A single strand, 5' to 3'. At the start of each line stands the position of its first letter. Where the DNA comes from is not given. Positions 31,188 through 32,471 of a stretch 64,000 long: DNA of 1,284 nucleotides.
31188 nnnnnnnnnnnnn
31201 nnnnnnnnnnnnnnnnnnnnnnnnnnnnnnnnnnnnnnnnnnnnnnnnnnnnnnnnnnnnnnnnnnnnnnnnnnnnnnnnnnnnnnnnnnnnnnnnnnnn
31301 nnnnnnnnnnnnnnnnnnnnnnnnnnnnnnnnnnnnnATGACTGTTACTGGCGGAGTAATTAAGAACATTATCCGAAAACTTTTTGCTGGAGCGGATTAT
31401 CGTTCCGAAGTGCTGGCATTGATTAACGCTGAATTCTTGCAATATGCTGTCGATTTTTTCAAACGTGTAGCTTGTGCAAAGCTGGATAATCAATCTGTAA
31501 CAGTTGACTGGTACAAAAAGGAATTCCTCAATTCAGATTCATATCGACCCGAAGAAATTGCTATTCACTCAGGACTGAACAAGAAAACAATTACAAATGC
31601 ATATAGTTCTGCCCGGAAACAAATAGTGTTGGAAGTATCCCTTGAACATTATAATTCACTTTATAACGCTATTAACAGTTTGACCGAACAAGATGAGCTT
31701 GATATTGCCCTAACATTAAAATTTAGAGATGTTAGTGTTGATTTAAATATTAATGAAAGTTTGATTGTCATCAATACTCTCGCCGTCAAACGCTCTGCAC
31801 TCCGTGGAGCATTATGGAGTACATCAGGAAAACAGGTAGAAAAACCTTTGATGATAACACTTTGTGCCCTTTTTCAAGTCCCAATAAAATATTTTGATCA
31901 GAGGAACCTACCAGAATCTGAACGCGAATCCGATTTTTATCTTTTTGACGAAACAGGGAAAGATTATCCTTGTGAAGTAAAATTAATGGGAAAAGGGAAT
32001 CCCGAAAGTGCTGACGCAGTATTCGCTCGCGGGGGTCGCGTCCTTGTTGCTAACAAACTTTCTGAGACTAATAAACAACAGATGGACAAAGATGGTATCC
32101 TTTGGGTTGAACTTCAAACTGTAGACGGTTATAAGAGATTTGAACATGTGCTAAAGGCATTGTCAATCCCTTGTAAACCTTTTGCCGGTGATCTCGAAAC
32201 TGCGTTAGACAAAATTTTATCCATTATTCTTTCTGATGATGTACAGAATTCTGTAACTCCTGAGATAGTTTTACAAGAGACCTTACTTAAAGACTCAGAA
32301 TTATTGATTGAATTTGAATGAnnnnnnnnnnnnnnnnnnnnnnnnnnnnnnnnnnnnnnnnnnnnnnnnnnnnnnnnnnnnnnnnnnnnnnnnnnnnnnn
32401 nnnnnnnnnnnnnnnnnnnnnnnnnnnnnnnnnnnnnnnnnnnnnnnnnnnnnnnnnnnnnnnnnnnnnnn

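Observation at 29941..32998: HEAT-repeat-fused DNA methyltransferase and putative REase, translationally coupled to essential tsaB, next to tRNA-Ala and an integrase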

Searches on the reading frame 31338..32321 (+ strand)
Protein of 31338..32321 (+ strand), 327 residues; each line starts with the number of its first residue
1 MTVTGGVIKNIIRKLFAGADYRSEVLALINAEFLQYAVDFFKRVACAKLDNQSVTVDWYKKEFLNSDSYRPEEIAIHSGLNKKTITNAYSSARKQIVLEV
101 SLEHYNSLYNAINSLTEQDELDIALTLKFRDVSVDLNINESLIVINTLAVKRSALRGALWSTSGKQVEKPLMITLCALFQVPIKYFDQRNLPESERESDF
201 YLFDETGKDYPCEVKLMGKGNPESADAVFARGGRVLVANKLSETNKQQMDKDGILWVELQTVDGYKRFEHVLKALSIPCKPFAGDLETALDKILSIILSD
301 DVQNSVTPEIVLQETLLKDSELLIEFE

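Call 4: search_protein_families(library=pfam, proteins=[window:31338-32321:+], max_evalue=0.01)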
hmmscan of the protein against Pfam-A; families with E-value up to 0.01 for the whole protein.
window:31338-32321:+ (327 aa): 1 family
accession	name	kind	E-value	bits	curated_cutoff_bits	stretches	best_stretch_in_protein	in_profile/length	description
PF09516.16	RE_CfrBI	-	8.3e-18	65.1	25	1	7-244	3-255/257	CfrBI restriction endonuclease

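Call 5: search_protein_families(library=ncbifam, proteins=[window:31338-32321:+], max_evalue=0.01)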
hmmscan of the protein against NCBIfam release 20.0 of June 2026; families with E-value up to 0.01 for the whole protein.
window:31338-32321:+ (327 aa): 0 families

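Call 6: search_protein_families(library=padloc, proteins=[window:31338-32321:+], max_evalue=0.01)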
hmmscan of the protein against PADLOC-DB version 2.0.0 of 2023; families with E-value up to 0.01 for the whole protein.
window:31338-32321:+ (327 aa): 1 family
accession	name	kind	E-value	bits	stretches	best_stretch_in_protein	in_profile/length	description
PDLC03496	REase_II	-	3.2e-95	317.2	1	1-283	1-294/311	Type II restriction enzyme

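Call 11: find_homologous_proteins(query=window:31338-32321:+)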
Query window:31338-32321:+ (327 aa): 4059 proteins with E <= 0.001 among 6399 candidates; the best 120 are listed.
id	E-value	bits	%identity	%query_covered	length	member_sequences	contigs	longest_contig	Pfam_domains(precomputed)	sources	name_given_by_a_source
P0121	1.8e-210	716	100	100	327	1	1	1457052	PF09516.17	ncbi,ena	-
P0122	6.3e-190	648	90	100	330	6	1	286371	PF09516.17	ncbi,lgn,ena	-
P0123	2.2e-185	633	88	100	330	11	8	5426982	PF09516.17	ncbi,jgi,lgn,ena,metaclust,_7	metaclust:\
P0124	2.4e-185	633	88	100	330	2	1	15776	PF09516.17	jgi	-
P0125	3.0e-185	633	88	100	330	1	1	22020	PF09516.17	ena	-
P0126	1.9e-184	630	87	100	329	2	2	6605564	PF09516.17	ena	-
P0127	3.8e-183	626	87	100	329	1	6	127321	PF09516.17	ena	-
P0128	1.1e-182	624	87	100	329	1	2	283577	PF09516.17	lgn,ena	-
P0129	9.6e-179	612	84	100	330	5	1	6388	PF09516.17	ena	-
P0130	3.7e-177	606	83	100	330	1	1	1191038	PF09516.17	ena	-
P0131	1.1e-176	605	84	100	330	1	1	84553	PF09516.17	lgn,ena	-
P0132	2.1e-176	604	83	100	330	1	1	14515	PF09516.17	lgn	-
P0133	2.1e-174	597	82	100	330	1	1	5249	PF09516.17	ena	-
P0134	8.7e-174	595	81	100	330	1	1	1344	PF09516.17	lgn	-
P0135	1.8e-172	591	82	100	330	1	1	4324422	PF09516.17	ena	-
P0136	1.3e-171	588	82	100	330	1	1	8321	PF09516.17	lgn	-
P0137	2.1e-171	587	82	100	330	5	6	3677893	PF09516.17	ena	-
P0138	1.6e-170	585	80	100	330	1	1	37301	PF09516.17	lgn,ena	-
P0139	1.7e-170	585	81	100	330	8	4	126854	PF09516.17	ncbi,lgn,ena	-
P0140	3.5e-170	583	82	100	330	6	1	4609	PF09516.17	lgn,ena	-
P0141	4.1e-170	583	80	100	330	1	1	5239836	PF09516.17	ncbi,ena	-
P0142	9.6e-168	575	80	100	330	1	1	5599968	PF09516.17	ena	-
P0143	5.8e-166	570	79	100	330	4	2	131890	PF09516.17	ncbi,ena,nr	ncbi:MAG: CfrBI family restriction endonuclease [Candidatus Poribacteria bacterium]|nr:CfrBI family 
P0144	7.1e-166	569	87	90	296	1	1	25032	PF09516.17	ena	-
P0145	3.1e-165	567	81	100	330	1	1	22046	PF09516.17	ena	-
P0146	2.4e-164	564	80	100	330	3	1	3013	PF09516.17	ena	-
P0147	2.7e-164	564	80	100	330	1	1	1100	PF09516.17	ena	-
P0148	1.9e-163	561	79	100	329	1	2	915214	PF09516.17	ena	-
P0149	2.9e-163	561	78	100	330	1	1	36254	PF09516.17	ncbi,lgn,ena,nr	ncbi:MAG: CfrBI family restriction endonuclease [Candidatus Poribacteria bacterium]|nr:CfrBI family 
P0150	6.2e-163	560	79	100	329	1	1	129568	PF09516.17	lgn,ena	-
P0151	1.0e-162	559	78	100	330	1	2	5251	PF09516.17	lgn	-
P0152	1.5e-162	558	79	100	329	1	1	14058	PF09516.17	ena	-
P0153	1.9e-162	558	78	100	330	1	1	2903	PF09516.17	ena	-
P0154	2.0e-162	558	76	100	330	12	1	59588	PF09516.17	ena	-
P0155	2.3e-162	558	79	100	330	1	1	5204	PF09516.17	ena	-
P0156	2.7e-162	558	78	100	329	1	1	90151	PF09516.17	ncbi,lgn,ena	-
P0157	2.7e-162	558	77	100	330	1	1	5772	PF09516.17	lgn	-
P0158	3.9e-162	557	79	100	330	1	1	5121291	PF09516.17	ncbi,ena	-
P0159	6.0e-162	556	76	100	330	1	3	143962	PF09516.17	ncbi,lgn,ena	-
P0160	9.6e-162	556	78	100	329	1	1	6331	PF09516.17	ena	-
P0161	1.1e-161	556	78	100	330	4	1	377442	PF09516.17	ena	-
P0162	1.2e-161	555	77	100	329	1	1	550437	PF09516.17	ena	-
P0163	1.8e-161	555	78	100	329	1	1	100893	PF09516.17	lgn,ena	-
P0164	4.9e-161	553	75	100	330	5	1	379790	PF09516.17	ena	-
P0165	5.5e-161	553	78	100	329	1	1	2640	PF09516.17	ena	-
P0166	8.9e-161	553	77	100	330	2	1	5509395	PF09516.17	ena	-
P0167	1.2e-160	552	76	100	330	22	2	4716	PF09516.17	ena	-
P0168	2.3e-160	551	78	100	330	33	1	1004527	PF09516.17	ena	-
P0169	2.4e-160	551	77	100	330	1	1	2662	PF09516.17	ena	-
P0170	2.6e-160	551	77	100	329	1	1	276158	PF09516.17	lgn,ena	-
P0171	3.6e-160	551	76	100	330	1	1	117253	PF09516.17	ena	-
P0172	3.6e-160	551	78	100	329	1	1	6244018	PF09516.17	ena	-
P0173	5.0e-160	550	77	100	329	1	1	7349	PF09516.17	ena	-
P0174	5.7e-160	550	77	100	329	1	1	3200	PF09516.17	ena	-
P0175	1.3e-159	549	76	100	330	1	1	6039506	PF09516.17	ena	-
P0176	3.7e-159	547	78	100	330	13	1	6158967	PF09516.17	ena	-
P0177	9.3e-159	546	77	100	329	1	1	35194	PF09516.17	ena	-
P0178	1.8e-158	545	75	100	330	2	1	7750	PF09516.17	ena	-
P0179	3.7e-158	544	77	100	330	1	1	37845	PF09516.17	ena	-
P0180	9.7e-158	543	75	100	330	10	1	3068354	PF09516.17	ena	-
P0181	6.2e-157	540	75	100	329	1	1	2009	PF09516.17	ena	-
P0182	6.5e-157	540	75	100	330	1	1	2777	PF09516.17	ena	-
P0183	7.1e-157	540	75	100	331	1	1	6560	PF09516.17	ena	-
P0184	1.3e-156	539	74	100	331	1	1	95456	PF09516.17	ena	-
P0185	2.1e-156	538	74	100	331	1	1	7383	PF09516.17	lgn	-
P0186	2.1e-156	538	75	100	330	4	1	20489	PF09516.17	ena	-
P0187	4.3e-156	537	73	100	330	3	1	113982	PF09516.17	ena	-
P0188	1.5e-155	535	74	100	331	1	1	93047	PF09516.17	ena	-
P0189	2.4e-155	535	76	100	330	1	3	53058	PF09516.17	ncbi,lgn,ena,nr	ncbi:MAG: CfrBI family restriction endonuclease [Candidatus Poribacteria bacterium]|nr:CfrBI family 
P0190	3.7e-155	534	74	100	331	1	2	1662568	PF09516.17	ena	-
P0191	5.0e-155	534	74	100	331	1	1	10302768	PF09516.17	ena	-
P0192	6.7e-155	533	73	100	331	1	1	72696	PF09516.17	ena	-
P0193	7.0e-155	533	74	100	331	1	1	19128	PF09516.17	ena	-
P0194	1.8e-154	532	74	100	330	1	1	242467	PF09516.17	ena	-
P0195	1.8e-154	532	72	100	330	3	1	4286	PF09516.17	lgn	-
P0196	2.8e-154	531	72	100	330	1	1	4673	PF09516.17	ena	-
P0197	3.1e-154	531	81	92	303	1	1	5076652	PF09516.17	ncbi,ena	-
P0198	7.0e-154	530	73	100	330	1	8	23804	PF09516.17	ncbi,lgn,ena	-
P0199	1.0e-153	529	73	100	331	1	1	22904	PF09516.17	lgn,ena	-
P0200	1.3e-153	529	74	100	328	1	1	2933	PF09516.17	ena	-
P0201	3.4e-153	528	73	100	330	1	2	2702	PF09516.17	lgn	-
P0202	7.0e-153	527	73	100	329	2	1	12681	PF09516.17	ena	-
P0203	1.3e-152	526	72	100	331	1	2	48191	PF09516.17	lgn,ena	-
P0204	2.9e-152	525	71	100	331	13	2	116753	PF09516.17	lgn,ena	-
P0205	5.0e-152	524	72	100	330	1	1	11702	PF09516.17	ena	-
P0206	1.1e-151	523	73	100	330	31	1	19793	PF09516.17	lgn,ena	-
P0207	3.2e-150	518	72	100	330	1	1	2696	PF09516.17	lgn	-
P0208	9.5e-150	516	70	100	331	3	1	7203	PF09516.17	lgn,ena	-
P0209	1.1e-149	516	77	92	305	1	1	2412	PF09516.17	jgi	jgi:hypothetical protein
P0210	4.5e-147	508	74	96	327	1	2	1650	PF09516.17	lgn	-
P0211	1.7e-145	502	73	100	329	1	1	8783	PF09516.17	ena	-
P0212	2.1e-144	499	68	100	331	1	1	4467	PF09516.17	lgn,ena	-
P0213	2.3e-144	499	70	100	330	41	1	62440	PF09516.17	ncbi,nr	ncbi:CfrBI family restriction endonuclease [Candidatus Poribacteria bacterium]|nr:MAG: CfrBI family 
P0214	5.2e-138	478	67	100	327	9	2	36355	PF09516.17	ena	-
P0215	1.0e-137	477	68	100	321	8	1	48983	PF09516.17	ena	-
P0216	1.0e-137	477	68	100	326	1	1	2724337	PF09516.17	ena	-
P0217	1.4e-137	476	68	100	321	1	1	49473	PF09516.17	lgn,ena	-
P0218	3.1e-137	475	67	100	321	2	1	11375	PF09516.17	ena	-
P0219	1.5e-136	473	67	100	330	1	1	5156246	PF09516.17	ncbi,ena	-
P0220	2.2e-136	473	67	100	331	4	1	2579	PF09516.17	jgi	jgi:hypothetical protein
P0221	4.5e-136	471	67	100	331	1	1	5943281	PF09516.17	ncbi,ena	-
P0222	6.1e-136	471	68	100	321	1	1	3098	PF09516.17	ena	-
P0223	2.0e-135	469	66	100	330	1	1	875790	PF09516.17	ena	-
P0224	4.2e-135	468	67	100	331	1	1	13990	PF09516.17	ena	-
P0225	4.3e-135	468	68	100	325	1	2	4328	PF09516.17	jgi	jgi:hypothetical protein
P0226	4.7e-135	468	66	100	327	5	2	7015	PF09516.17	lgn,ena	-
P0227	5.1e-135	468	66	100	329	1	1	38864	PF09516.17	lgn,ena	-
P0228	6.9e-135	468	66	100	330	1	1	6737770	PF09516.17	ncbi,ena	-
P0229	7.6e-135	467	68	100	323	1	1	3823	PF09516.17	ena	-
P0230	9.8e-135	467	66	100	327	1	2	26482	PF09516.17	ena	-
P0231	2.1e-134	466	66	100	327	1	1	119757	PF09516.17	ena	-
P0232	4.4e-134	465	66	100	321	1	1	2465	PF09516.17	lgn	-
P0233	6.1e-134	464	68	95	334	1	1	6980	PF09516.17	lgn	-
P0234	1.2e-133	464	64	100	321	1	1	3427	PF09516.17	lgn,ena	-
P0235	1.7e-133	463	67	100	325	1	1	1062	PF09516.17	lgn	-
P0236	2.9e-133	462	64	100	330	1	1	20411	PF09516.17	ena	-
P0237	4.5e-133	462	65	100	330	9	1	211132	PF09516.17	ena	-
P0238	1.1e-132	460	66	100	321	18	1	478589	PF09516.17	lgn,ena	-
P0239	1.3e-132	460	64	100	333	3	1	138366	PF09516.17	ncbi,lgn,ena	-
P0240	1.4e-132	460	66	100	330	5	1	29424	PF09516.17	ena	-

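Call 17: find_related_loci(query=A1, collection=genome_contigs, flank=6000)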
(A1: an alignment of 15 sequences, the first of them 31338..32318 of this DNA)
Query A1 (327 aa) in genome_contigs; peptide patterns used: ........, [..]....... (x = any residue, [..] = any of these).
266 stretches matched a pattern; 192 encode a relative of the query (tblastn E <= 1e-3); the best 80 are kept; 80 distinct loci.
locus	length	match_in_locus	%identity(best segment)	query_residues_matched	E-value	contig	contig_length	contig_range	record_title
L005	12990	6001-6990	90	1-327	0e+0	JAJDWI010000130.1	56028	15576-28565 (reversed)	MAG: Candidatus Poribacteria bacterium isolate jk18x25bins.18 k141_947526, whole genome shotgun sequence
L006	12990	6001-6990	90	1-327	0e+0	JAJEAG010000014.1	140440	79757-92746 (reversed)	MAG: Candidatus Poribacteria bacterium isolate jk18x7bins.36 k141_1194650, whole genome shotgun sequence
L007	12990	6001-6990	88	1-327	0e+0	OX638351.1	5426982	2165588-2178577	MAG: uncultured Poribacteria bacterium isolate d4690918-7cf6-4b6d-bcb0-07eb3c50a363 genome assembly, chromosome: 1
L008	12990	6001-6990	86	1-327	0e+0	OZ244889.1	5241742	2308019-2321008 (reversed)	MAG: Candidatus Poribacteria bacterium isolate e98e4a03-ae45-434a-8c9f-424be2589405 genome assembly, chromosome: 1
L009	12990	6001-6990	86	1-327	0e+0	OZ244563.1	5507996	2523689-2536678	MAG: Candidatus Poribacteria bacterium isolate ff81fa92-488d-40f9-821d-30cdc2806971 genome assembly, chromosome: 1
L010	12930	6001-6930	86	1-310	0e+0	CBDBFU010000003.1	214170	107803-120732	MAG: Candidatus Poribacteria bacterium isolate 0db8f60b-b66d-466f-879a-884326031337 genome assembly, contig: contig_3, w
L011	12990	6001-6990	81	1-327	0e+0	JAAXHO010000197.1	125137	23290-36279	MAG: Candidatus Poribacteria bacterium isolate Plut_88891 unfiltered_Plut_88891_genomic_contig_527845, whole genome shot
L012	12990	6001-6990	80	1-327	0e+0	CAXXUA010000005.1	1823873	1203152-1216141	MAG: Candidatus Poribacteria bacterium isolate 64057701-0cd0-4337-b80b-d127c366c46f genome assembly, contig: contig_5, w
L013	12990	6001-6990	80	1-327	0e+0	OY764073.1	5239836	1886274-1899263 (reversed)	MAG: Candidatus Poribacteria bacterium isolate c0dbee2e-4153-42cb-9392-5991059e4d04 genome assembly, chromosome: 1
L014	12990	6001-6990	81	1-327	2e-180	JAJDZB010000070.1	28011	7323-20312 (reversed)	MAG: Candidatus Poribacteria bacterium isolate jk18x34bins.64 k141_541606, whole genome shotgun sequence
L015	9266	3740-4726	78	1-326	2e-173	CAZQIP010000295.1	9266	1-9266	MAG TPA_asm: uncultured bacterium isolate SRP338948_co1_32 genome assembly, contig: k141_307220, whole genome shotgun se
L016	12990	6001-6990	79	1-327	3e-173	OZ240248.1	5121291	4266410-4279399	MAG: Candidatus Poribacteria bacterium isolate b8ffb888-6308-4f48-b550-e0c295cc777e genome assembly, chromosome: 1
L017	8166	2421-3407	78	1-326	3e-173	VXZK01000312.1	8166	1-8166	MAG: Candidatus Poribacteria bacterium isolate SB0670_bin_33 NODE_4103_length_8166_cov_18.388361, whole genome shotgun s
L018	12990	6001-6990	76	1-327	9e-173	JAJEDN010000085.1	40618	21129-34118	MAG: Candidatus Poribacteria bacterium isolate p16x33bins.23 k141_266930, whole genome shotgun sequence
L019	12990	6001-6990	88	1-327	0e+0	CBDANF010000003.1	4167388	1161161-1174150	MAG: Candidatus Poribacteria bacterium isolate cff0d1ac-620d-4255-a141-192642026491 genome assembly, contig: contig_3, w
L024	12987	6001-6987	78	1-326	2e-170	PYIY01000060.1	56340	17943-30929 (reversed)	MAG: Candidatus Poribacteria bacterium isolate PCPOR4 Ga0207198_1060, whole genome shotgun sequence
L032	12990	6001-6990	72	1-327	3e-160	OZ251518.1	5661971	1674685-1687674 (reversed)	MAG: Candidatus Poribacteria bacterium isolate 51d61e84-101f-473b-a9d4-7d02d52c7b93 genome assembly, chromosome: 1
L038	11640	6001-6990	67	1-327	3e-146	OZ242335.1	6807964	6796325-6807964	MAG: Candidatus Poribacteria bacterium isolate 0e18bbbf-3c5b-4f4e-9be4-718f64127597 genome assembly, chromosome: 1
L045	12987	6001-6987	65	1-326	9e-142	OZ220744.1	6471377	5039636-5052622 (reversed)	MAG: Candidatus Poribacteria bacterium isolate 67f587a8-c379-43ee-8694-439c00dbce40 genome assembly, chromosome: 1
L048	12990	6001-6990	63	1-327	5e-138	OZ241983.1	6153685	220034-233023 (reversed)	MAG: Candidatus Poribacteria bacterium isolate 364a25e6-8d4f-453a-8db8-f2b726c437a0 genome assembly, chromosome: 1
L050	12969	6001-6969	65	1-327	9e-135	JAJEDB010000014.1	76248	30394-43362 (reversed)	MAG: Candidatus Poribacteria bacterium isolate jk18xAbins.50 k141_657057, whole genome shotgun sequence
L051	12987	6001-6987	62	1-326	4e-134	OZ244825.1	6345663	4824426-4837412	MAG: Candidatus Poribacteria bacterium isolate 9ee73198-b11f-455e-92bc-43fc746e3fb5 genome assembly, chromosome: 1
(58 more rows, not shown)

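Call 39: search_solved_structures(query=A1, max_evalue=1)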
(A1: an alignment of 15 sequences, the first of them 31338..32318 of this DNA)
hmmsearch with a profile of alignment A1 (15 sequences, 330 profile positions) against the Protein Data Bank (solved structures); distinct sequences matched with E-value up to 1: 0.

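Call 44: search_dna_similar(query=window:31338-32318:+, collection=plasmids, mode=protein, max_evalue=0.001, max_rows=20)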
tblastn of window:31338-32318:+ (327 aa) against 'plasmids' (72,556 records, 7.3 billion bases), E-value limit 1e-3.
No match.

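Call 47: predict_structure(alignment_id=A1)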
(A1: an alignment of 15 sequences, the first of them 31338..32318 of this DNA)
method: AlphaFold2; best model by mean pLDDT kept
length: 327 residues; sequences in the alignment: 15
mean_pLDDT: 51.8   pTM: 0.46
mean pLDDT of the five models: 51.8, 50.5, 50.1, 50.0, 49.6
residues with pLDDT >= 90: 9; 70-90: 73; 50-70: 59; < 50: 186
segments of 3 or more residues with pLDDT < 50: 1-5, 7-12, 20-49, 54-56, 63-165, 218-221, 299-327
pLDDT, mean of each block of 10 residues (from residue 1): 44 52 44 44 47 50 45 33 30 26 38 32 27 31 38 34 48 71 76 67 87 66 58 79 84 84 76 89 63 52 33 27 27
secondary structure, 60 per line:
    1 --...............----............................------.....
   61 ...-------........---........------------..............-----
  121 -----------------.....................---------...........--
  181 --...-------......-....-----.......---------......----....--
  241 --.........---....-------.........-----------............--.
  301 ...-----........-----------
elements in order: H3-17 H22-49 H56-63 H71-78 H82-89 H102-115 H138-158 H168-178 H193-198 E200-203 E209-215 H225-230 E235-238 H243-251 E255-258 H266-274 H286-297 H300-303 H309-316

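Call 69: search_protein_families(library=pfam, proteins=[L010:3107-4069:+, L016:3519-4376:+, L024:3570-4490:+, L010:7696-8214:+, L016:7715-7987:+, L016:7984-8247:+, L008:8005-8268:+, L032:7763-10942:+, L019:3760-4593:+], max_evalue=0.001)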
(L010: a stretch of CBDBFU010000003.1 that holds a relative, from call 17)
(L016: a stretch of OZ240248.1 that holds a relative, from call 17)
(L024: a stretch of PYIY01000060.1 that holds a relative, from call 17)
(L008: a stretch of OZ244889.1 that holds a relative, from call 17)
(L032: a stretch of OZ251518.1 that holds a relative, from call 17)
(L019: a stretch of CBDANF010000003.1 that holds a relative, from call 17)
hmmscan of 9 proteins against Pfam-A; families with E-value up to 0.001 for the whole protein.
L010:3107-4069:+ (320 aa): 1 family
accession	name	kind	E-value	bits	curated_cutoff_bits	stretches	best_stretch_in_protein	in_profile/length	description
PF13385.13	Laminin_G_3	-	1.6e-07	32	27.6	1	150-295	20-151/151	Concanavalin A-like lectin/glucanases superfamily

L016:3519-4376:+ (285 aa): 1 family
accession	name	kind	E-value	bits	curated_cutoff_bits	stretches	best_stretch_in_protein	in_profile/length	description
PF13385.13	Laminin_G_3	-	1.1e-06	29.4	27.6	1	177-260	77-151/151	Concanavalin A-like lectin/glucanases superfamily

L024:3570-4490:+ (306 aa): 1 family
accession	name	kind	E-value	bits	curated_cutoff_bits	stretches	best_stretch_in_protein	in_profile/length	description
PF13385.13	Laminin_G_3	-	1.1e-06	29.2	27.6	1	198-281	77-151/151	Concanavalin A-like lectin/glucanases superfamily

L010:7696-8214:+ (172 aa): 0 families

L016:7715-7987:+ (90 aa): 1 family
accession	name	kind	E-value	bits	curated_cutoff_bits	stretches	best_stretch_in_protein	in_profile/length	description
PF04365.19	BrnT_toxin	-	1.5e-09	38.4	34.5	1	8-81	1-77/77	Ribonuclease toxin, BrnT, of type II toxin-antitoxin system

L016:7984-8247:+ (87 aa): 1 family
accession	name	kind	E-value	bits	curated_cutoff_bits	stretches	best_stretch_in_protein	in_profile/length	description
PF12441.14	CopG_antitoxin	-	6.8e-11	43.2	28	1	5-76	2-76/79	CopG antitoxin of type II toxin-antitoxin system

L008:8005-8268:+ (87 aa): 1 family
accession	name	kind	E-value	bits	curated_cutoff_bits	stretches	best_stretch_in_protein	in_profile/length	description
PF12441.14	CopG_antitoxin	-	4.2e-10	40.7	28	1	5-76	2-76/79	CopG antitoxin of type II toxin-antitoxin system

L032:7763-10942:+ (1059 aa): 3 families
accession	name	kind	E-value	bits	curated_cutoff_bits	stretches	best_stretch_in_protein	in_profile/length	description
PF18135.7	Type_ISP_C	-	9.3e-71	239.1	25.9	1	707-1045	1-341/342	Type ISP C-terminal specificity domain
PF02384.22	N6_Mtase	-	6.5e-10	39.3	20.4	1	305-510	3-139/311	N-6 DNA Methylase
PF04313.20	HSDR_N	-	0.00043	20.6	25.1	0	56-98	124-164/198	Type I restriction enzyme R protein N terminus (HSDR_N)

L019:3760-4593:+ (277 aa): 9 families
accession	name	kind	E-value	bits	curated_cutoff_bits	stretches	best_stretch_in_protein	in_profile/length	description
PF13369.12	Transglut_core2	-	1.4e-32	112.7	23.5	1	42-193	3-155/155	Transglutaminase-like superfamily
PF00515.34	TPR_1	-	2.6e-08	33.8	27.8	1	189-221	1-33/34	Tetratricopeptide repeat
PF13371.12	TPR_9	-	1.5e-07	31.8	35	1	197-251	3-57/73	Tetratricopeptide repeat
PF13424.12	TPR_12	-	1.7e-07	31.8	30.1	1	175-215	31-71/77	Tetratricopeptide repeat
PF07719.23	TPR_2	-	2.2e-07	30.9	27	0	189-215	1-27/34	Tetratricopeptide repeat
PF13176.12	TPR_7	-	8e-07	29.1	27.9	0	192-215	2-25/36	Tetratricopeptide repeat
PF13414.12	TPR_11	-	3.2e-06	27.2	26.8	1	197-235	2-40/42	TPR repeat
PF13181.12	TPR_8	-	7.7e-06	26.1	25.7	0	192-216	4-28/34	Tetratricopeptide repeat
PF22883.1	Consortin_N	-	0.0009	19.6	27.7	0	187-212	4-29/52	Consortin, N-terminal domain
